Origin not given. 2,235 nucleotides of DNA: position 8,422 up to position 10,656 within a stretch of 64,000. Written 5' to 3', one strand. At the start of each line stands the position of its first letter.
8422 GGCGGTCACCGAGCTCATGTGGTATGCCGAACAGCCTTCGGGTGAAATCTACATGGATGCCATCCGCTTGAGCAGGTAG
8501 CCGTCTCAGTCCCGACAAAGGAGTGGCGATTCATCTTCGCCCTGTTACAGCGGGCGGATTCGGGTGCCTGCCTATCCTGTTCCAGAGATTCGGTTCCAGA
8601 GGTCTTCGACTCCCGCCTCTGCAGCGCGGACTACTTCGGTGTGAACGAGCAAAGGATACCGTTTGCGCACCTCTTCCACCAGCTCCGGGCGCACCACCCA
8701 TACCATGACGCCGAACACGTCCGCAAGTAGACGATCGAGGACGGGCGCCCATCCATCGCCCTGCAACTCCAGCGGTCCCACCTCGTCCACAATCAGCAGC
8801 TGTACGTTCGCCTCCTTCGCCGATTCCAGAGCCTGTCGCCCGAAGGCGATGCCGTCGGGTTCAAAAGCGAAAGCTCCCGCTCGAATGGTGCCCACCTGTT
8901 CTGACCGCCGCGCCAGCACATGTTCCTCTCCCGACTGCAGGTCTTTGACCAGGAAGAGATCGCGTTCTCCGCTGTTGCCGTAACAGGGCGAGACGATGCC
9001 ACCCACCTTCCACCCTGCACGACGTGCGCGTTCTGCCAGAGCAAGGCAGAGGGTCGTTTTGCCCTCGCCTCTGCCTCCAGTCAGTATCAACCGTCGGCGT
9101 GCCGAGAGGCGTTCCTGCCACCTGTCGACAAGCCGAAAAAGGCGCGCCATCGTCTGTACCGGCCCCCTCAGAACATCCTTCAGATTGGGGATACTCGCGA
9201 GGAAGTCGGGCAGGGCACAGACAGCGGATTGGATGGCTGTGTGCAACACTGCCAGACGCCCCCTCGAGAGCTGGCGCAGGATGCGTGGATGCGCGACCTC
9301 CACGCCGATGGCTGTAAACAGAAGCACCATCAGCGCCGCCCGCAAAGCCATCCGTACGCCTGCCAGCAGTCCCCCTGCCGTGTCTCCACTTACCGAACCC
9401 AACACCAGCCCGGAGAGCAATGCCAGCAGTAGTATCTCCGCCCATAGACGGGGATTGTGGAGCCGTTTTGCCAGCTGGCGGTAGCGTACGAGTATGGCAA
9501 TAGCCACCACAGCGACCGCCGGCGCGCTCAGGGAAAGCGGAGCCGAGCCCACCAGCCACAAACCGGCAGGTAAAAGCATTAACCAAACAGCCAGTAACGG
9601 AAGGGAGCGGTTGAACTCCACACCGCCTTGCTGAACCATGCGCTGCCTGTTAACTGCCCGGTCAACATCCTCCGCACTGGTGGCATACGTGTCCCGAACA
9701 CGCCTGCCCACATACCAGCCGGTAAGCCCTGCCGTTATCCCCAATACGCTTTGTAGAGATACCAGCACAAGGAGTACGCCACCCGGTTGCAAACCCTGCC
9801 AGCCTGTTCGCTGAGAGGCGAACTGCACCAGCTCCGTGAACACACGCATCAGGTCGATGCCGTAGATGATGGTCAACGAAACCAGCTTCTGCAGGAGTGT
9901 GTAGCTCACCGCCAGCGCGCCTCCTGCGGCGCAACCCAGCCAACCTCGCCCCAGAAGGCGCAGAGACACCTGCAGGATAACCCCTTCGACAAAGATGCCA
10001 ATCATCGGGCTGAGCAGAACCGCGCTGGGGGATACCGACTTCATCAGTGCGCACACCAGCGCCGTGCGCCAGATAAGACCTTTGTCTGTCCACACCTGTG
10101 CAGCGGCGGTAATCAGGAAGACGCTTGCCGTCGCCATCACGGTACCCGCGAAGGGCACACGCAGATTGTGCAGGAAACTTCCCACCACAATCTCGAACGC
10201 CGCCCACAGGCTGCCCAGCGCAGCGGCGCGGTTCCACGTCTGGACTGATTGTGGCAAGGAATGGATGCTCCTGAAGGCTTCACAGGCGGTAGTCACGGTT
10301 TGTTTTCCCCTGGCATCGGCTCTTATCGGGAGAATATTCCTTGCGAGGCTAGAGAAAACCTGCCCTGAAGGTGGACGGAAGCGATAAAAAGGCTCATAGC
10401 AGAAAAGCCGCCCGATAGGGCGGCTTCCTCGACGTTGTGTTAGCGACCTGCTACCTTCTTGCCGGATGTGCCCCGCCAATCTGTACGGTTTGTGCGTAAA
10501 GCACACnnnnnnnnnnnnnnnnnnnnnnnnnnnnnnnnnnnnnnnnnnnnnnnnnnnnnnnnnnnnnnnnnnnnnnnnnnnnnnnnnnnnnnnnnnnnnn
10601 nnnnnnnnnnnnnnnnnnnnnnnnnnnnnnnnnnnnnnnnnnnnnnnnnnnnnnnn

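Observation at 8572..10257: ECF-transporter-like membrane module (S-like plus EcfT/CbiQ-like) fused to a THEP1/COG1618-type NTPase instead of an ABC ATPase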

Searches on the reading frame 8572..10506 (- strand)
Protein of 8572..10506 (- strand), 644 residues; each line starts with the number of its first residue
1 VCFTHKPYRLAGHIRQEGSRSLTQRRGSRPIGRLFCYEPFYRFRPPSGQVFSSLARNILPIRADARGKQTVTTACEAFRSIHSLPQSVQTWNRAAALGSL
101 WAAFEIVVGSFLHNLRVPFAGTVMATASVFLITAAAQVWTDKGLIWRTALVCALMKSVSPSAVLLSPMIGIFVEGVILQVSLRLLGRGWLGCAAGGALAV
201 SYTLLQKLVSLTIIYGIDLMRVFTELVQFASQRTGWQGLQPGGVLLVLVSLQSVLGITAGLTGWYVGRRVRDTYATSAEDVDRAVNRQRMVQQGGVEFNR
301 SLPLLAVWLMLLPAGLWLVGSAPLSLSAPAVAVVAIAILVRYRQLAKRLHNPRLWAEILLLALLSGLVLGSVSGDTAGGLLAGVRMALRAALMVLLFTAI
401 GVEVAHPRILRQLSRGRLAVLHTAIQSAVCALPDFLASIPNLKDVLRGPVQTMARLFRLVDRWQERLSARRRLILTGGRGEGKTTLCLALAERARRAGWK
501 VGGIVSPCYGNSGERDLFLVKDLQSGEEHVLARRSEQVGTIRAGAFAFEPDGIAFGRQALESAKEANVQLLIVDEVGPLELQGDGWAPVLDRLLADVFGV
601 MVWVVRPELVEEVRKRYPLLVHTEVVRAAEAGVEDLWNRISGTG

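Call 3: search_protein_families(library=pfam, proteins=[window:8572-10506:-], max_evalue=1)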
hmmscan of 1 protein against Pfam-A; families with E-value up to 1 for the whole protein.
window:8572-10506:- (644 aa): 19 families
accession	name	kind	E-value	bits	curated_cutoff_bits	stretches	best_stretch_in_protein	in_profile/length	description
PF03266.21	NTPase_1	-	3e-19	69.9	23.9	1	472-616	1-147/168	NTPase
PF10649.15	DUF2478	-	2.8e-08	33.9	22.3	1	481-605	10-131/159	Protein of unknown function (DUF2478)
PF20720.3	nSTAND3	-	0.00023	21.3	27.2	1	460-501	7-48/155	Novel STAND NTPase 3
PF01695.23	IstB_IS21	-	0.00038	20.5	24.1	1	471-501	93-123/238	IstB-like ATP binding protein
PF02606.20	LpxK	-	0.0028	17.3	27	1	480-535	47-105/328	Tetraacyldisaccharide-1-P 4'-kinase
PF13401.12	AAA_22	-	0.0041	17.9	27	1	470-579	5-96/130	AAA domain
PF13191.12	AAA_16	-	0.0047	17.9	32.6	1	455-505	11-57/167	AAA ATPase domain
PF25199.1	nSTAND_NTPase5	-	0.005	17.1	34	1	440-502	9-74/145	Novel STAND NTPase 5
PF13521.12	AAA_28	-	0.012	16.3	27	1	473-535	2-65/164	AAA domain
PF00448.28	SRP54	-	0.021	14.9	22.7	0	473-502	4-33/196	SRP54-type protein, GTPase domain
PF13604.12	AAA_30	-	0.025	14.8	27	1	469-504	17-52/191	AAA domain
PF24389.1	ORC-CDC6-like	-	0.03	13.5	27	1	456-491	19-53/571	ORC-CDC6-like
PF23889.1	DUF7241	-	0.045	14.3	27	1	491-538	4-47/70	Domain of unknown function (DUF7241)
PF02367.23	TsaE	-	0.074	13.4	26.6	1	455-509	6-56/128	Threonylcarbamoyl adenosine biosynthesis protein TsaE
PF24883.2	NPHP3_N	-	0.099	13.3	24.8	1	461-498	13-50/164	Nephrocystin 3, N-terminal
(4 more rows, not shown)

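Call 4: search_protein_families(library=ncbifam, proteins=[window:8572-10506:-], max_evalue=1)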
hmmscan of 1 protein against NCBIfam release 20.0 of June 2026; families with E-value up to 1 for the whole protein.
window:8572-10506:- (644 aa): 11 families
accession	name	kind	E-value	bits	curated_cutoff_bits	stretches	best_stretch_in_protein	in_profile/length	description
NF010248.0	PRK13695.1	equivalog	3.8e-18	65.8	156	1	471-606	4-138/180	NTPase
NF038214.1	IS21_help_AAA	equivalog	0.00019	21.2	200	1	467-501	87-121/232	IS21-like element helper ATPase IstB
NF003229.0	PRK04195.1-5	equivalog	0.0096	14.7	280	1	454-493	27-67/413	replication factor C large subunit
NF003234.0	PRK04195.2-4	equivalog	0.028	13.3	529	1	442-501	12-66/497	replication factor C large subunit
TIGR02782.1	TrbB_P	equivalog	0.037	13.3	304.55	1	461-493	127-159/303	P-type conjugative transfer ATPase TrbB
NF006616.1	PRK09183.1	subfamily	0.064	12.5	300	0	471-501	101-131/253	IS21-like element helper ATPase IstB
TIGR02640.1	gas_vesic_GvpN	equivalog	0.085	12.3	266.8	1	458-496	9-47/262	gas vesicle protein GvpN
TIGR00959.1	ffh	equivalog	0.097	11.5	473.2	1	472-581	101-196/428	signal recognition particle protein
NF005098.0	PRK06526.1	subfamily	0.14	11.6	296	0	469-501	108-140/266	transposase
NF003231.0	PRK04195.2-1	equivalog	0.14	10.9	442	1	442-492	16-65/517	replication factor C large subunit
NF010335.0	PRK13764.1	equivalog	0.15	10.5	340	1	457-504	249-297/613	ATPase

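Call 6: find_homologous_proteins(query=window:8572-10296:-, max_evalue=0.001)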
Query window:8572-10296:- (574 aa): 262 proteins with E <= 0.001 among 8000 candidates; the best 120 are listed.
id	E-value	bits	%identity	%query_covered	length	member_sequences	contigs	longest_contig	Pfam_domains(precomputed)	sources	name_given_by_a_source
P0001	0.0e+0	1204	100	98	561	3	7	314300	PF03266.22,PF10649.16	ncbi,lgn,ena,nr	ncbi:MAG: nucleoside-triphosphatase [Firmicutes bacterium]|nr:nucleoside-triphosphatase [Bacillota b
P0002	0.0e+0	1096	91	98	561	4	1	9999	PF03266.22,PF10649.16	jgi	-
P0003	0.0e+0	1021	84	100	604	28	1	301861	PF03266.22,PF10649.16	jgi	jgi:nucleoside-triphosphatase THEP1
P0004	4.4e-296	1001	82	99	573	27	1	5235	PF03266.22,PF10649.16,PF20720.4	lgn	-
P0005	9.0e-286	967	81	98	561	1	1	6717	PF03266.22,PF10649.16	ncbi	-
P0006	3.2e-247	840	69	99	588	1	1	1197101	PF03266.22,PF10649.16,PF13521.13,PF13191.13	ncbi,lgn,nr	ncbi:MAG: hypothetical protein KatS3mg023_2122 [Armatimonadota bacterium]|nr:MAG: hypothetical prote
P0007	7.8e-245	832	71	97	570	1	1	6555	PF03266.22,PF10649.16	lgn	-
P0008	6.1e-236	803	69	96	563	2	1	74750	PF03266.22,PF01695.24,PF10649.16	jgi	jgi:nucleoside-triphosphatase THEP1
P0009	2.7e-234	797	68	99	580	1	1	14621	PF03266.22,PF10649.16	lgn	-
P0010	2.2e-227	775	68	96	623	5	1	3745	PF03266.22,PF01695.24,PF10649.16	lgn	-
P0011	9.9e-220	749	65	97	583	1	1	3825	PF03266.22,PF01695.24,PF10649.16,PF13401.13,PF20720.4,PF13191.13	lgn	-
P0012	5.2e-218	744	66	97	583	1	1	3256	PF03266.22,PF13604.13,PF10649.16,PF20720.4,PF13191.13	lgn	-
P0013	1.9e-216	738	63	98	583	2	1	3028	PF03266.22,PF10649.16,PF20720.4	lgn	-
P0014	1.3e-215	736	65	98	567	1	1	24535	PF03266.22,PF01695.24,PF10649.16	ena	-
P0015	1.0e-214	733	63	97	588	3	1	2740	PF03266.22,PF10649.16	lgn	-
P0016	3.9e-198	678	60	98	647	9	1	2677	PF03266.22,PF10649.16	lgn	-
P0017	1.9e-193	663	60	96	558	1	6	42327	PF03266.22,PF10649.16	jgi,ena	jgi:nucleoside-triphosphatase THEP1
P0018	9.0e-191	654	61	94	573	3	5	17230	PF03266.22,PF10649.16,PF13401.13,PF13481.13,PF20720.4,PF13191.13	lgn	-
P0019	1.2e-189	650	58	97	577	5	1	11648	PF03266.22,PF10649.16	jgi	-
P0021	1.4e-160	554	52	98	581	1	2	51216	PF03266.22,PF10649.16,PF13191.13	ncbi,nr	ncbi:MAG: nucleoside-triphosphatase [Bryobacterales bacterium]|nr:nucleoside-triphosphatase [Bryobac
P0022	1.0e-157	545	50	98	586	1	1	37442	PF03266.22,PF10649.16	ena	-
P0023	4.6e-157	542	51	94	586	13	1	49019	PF03266.22,PF10649.16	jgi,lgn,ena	-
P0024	2.6e-156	540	52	95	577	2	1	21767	PF03266.22,PF10649.16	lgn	-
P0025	9.1e-156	538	51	95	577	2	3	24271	PF03266.22,PF10649.16,PF13191.13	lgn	-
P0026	2.0e-155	537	50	97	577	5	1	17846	PF03266.22,PF10649.16,PF13191.13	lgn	-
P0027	1.3e-154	534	51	94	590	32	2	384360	PF03266.22,PF10649.16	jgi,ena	-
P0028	1.2e-151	524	48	98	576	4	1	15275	PF03266.22,PF10649.16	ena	-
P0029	7.1e-148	512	48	99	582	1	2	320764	PF03266.22,PF10649.16,PF13191.13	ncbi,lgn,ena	-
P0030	8.0e-143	495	47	99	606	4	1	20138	PF03266.22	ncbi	ncbi:MAG: nucleoside-triphosphatase [Bryobacteraceae bacterium]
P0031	6.4e-140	486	45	98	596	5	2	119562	PF03266.22,PF13191.13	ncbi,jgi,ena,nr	ncbi:MAG TPA: nucleoside-triphosphatase [Bryobacteraceae bacterium]|nr:nucleoside-triphosphatase [Br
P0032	9.4e-132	459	45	95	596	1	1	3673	PF03266.22,PF13191.13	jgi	jgi:nucleoside-triphosphatase THEP1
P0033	6.6e-125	436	44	93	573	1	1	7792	PF03266.22,PF10649.16,PF13191.13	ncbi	-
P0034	3.2e-124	434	43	94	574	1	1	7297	PF03266.22,PF10649.16,PF13191.13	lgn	-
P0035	1.7e-123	432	45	94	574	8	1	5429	PF03266.22,PF10649.16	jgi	-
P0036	1.3e-120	422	43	97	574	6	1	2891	PF03266.22,PF10649.16,PF25199.2,PF13191.13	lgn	-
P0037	3.0e-120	421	43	94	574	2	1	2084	PF03266.22,PF10649.16,PF25199.2,PF13191.13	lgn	-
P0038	7.9e-120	420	44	93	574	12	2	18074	PF03266.22,PF10649.16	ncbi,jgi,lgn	jgi:nucleoside-triphosphatase THEP1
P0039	1.3e-119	419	43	92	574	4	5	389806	PF03266.22,PF10649.16,PF13191.13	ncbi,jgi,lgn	jgi:nucleoside-triphosphatase THEP1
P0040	8.2e-119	416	44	93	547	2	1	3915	PF03266.22,PF10649.16,PF13555.13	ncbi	ncbi:MAG: nucleoside-triphosphatase, partial [Bryobacteraceae bacterium]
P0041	2.7e-113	398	41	98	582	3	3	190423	PF03266.22,PF10649.16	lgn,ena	-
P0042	7.2e-113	397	41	97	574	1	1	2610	PF03266.22,PF10649.16,PF25199.2,PF13191.13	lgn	-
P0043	1.4e-109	386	40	97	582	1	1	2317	PF03266.22,PF10649.16,PF13191.13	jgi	-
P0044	2.2e-105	372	66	29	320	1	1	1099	PF03266.22,PF10649.16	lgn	-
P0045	4.9e-105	371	40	92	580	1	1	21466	PF03266.22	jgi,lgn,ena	-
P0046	1.3e-103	366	41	92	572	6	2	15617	PF03266.22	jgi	jgi:nucleoside-triphosphatase THEP1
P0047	3.5e-103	365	41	92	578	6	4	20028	PF03266.22,PF10649.16,PF13191.13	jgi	-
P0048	1.1e-100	356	37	92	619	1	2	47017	PF03266.22,PF10649.16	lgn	-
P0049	1.3e-100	356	42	92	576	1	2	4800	PF03266.22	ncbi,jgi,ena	-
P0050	2.1e-100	355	50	29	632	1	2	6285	PF03266.22,PF10649.16,PF13191.13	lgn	-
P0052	5.1e-100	354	40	97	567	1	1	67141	PF03266.22,PF10649.16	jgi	jgi:nucleoside-triphosphatase THEP1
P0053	5.4e-100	354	39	97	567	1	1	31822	PF03266.22,PF10649.16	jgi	jgi:nucleoside-triphosphatase THEP1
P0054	3.7e-99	351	41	92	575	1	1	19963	PF03266.22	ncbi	-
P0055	8.5e-99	350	41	93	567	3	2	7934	PF03266.22,PF10649.16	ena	-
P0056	1.9e-98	349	39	93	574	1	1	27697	PF03266.22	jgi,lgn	jgi:nucleoside-triphosphatase THEP1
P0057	2.7e-98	348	41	93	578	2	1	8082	PF03266.22,PF10649.16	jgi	jgi:nucleoside-triphosphatase THEP1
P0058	8.2e-98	347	40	95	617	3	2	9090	PF03266.22,PF10649.16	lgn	-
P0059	1.0e-97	347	37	94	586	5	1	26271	PF03266.22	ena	-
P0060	1.2e-97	346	41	92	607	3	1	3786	PF03266.22,PF10649.16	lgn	-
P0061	3.2e-97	345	42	95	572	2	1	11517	PF03266.22,PF10649.16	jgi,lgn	jgi:nucleoside-triphosphatase THEP1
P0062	6.9e-97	344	40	96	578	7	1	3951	PF03266.22,PF10649.16,PF13191.13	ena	-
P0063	1.0e-96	343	40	95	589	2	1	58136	PF03266.22,PF10649.16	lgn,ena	-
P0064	1.0e-96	343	41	93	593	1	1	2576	PF03266.22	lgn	-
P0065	1.4e-96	343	40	92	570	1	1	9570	PF03266.22,PF10649.16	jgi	jgi:nucleoside-triphosphatase THEP1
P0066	2.0e-96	342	41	92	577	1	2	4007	PF03266.22,PF10649.16,PF13401.13,PF25199.2,PF13191.13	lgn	-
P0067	2.5e-96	342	41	94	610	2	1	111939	PF03266.22,PF10649.16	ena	-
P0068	2.6e-96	342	38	92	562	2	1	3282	PF03266.22,PF10649.16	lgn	-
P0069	3.7e-96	341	40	93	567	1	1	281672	PF03266.22,PF10649.16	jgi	jgi:nucleoside-triphosphatase THEP1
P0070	4.9e-96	341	39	96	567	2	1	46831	PF03266.22,PF10649.16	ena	-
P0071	9.9e-96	340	37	92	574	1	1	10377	PF03266.22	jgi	jgi:nucleoside-triphosphatase THEP1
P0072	1.0e-95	340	40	89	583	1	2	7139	PF03266.22,PF10649.16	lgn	-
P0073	1.1e-95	340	34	93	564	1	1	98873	PF03266.22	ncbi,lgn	-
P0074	1.2e-95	340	41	92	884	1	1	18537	PF03266.22,PF13649.13,PF10649.16,PF08241.19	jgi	jgi:nucleoside-triphosphatase THEP1/SAM-dependent methyltransferase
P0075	1.6e-95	339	39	97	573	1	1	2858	PF03266.22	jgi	-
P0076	1.7e-95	339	40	93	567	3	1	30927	PF03266.22,PF00437.27,PF10649.16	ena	-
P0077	1.8e-95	339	40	96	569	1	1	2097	PF03266.22,PF10649.16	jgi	jgi:nucleoside-triphosphatase THEP1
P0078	2.0e-95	339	41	92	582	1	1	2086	PF03266.22,PF10649.16,PF13191.13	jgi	jgi:nucleoside-triphosphatase THEP1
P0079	2.4e-95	339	40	93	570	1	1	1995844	PF03266.22,PF10649.16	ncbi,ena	-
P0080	3.1e-95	338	40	92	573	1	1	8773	PF03266.22,PF10649.16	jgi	jgi:nucleoside-triphosphatase THEP1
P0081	4.6e-95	338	41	93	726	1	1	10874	PF03266.22,PF10649.16,PF11756.14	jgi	jgi:nucleoside-triphosphatase THEP1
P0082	4.9e-95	338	40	92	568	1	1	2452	PF03266.22,PF10649.16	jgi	jgi:nucleoside-triphosphatase THEP1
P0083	6.8e-95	337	39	97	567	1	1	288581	PF03266.22,PF10649.16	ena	-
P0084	8.9e-95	337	41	94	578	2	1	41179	PF03266.22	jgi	jgi:nucleoside-triphosphatase THEP1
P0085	2.0e-94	336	40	96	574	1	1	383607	PF03266.22,PF10649.16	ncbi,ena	-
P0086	2.1e-94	336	37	92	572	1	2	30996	PF03266.22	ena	-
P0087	2.1e-94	336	40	93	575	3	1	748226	PF03266.22,PF10649.16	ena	-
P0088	2.4e-94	335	39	97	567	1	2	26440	PF03266.22,PF10649.16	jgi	jgi:nucleoside-triphosphatase THEP1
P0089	3.0e-94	335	40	95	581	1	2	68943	PF03266.22,PF10649.16,PF13191.13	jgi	jgi:nucleoside-triphosphatase THEP1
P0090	3.3e-94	335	40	93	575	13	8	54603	PF03266.22,PF10649.16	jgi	jgi:nucleoside-triphosphatase THEP1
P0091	3.3e-94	335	40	93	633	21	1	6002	PF03266.22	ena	-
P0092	3.4e-94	335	39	96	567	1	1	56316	PF03266.22,PF10649.16,PF13191.13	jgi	jgi:nucleoside-triphosphatase THEP1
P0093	7.3e-94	334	40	94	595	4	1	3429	PF03266.22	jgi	jgi:nucleoside-triphosphatase THEP1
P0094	8.1e-94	334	40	97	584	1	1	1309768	PF03266.22,PF10649.16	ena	-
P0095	1.1e-93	333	41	92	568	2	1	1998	PF03266.22,PF10649.16,PF13191.13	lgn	-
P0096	1.3e-93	333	39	93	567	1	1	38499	PF03266.22,PF10649.16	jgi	jgi:nucleoside-triphosphatase THEP1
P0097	1.4e-93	333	41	92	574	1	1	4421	PF03266.22,PF10649.16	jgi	jgi:nucleoside-triphosphatase THEP1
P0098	1.6e-93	333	42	92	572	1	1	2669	PF03266.22,PF10649.16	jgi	-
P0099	1.6e-93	333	41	92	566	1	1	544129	PF03266.22,PF10649.16,PF13191.13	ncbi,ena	-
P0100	1.6e-93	333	41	92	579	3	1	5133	PF03266.22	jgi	-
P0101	1.8e-93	333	40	93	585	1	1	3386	PF03266.22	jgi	jgi:nucleoside-triphosphatase THEP1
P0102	2.3e-93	332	40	96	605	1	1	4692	PF03266.22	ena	-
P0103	2.4e-93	332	40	96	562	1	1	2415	PF03266.22,PF10649.16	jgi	jgi:nucleoside-triphosphatase THEP1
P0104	3.2e-93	332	40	92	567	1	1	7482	PF03266.22,PF10649.16,PF13191.13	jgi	jgi:nucleoside-triphosphatase THEP1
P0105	4.6e-93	331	33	96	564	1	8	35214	PF03266.22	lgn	-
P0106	6.6e-93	331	33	96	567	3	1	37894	PF03266.22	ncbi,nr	ncbi:MAG: nucleoside-triphosphatase [Bacteroidales bacterium]|nr:nucleoside-triphosphatase [Bacteroi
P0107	6.8e-93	331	39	96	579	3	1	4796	PF03266.22,PF10649.16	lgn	-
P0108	9.0e-93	330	40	92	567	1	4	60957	PF03266.22,PF10649.16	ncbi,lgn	-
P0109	1.8e-92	329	41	92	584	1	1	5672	PF03266.22,PF10649.16,PF13191.13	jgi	jgi:nucleoside-triphosphatase THEP1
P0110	2.2e-92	329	34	92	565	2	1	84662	PF03266.22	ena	-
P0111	2.8e-92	329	40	92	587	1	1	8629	PF03266.22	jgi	jgi:nucleoside-triphosphatase THEP1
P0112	3.0e-92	329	40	92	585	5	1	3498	PF03266.22,PF10649.16,PF13401.13,PF13191.13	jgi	jgi:nucleoside-triphosphatase THEP1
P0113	3.0e-92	328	40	93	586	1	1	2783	PF03266.22,PF10649.16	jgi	jgi:nucleoside-triphosphatase THEP1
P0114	3.9e-92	328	34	92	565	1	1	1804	PF03266.22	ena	-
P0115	4.3e-92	328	40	92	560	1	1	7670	PF03266.22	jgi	jgi:nucleoside-triphosphatase THEP1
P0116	5.2e-92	328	39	95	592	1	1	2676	PF03266.22,PF13401.13,PF13191.13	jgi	jgi:nucleoside-triphosphatase THEP1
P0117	5.9e-92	328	38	95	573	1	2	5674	PF03266.22,PF13191.13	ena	-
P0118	7.2e-92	327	33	94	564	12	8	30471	PF03266.22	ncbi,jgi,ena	jgi:nucleoside-triphosphatase THEP1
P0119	7.9e-92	327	41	92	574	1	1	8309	PF03266.22,PF10649.16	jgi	jgi:nucleoside-triphosphatase THEP1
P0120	8.5e-92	327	41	92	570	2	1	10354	PF03266.22,PF10649.16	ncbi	-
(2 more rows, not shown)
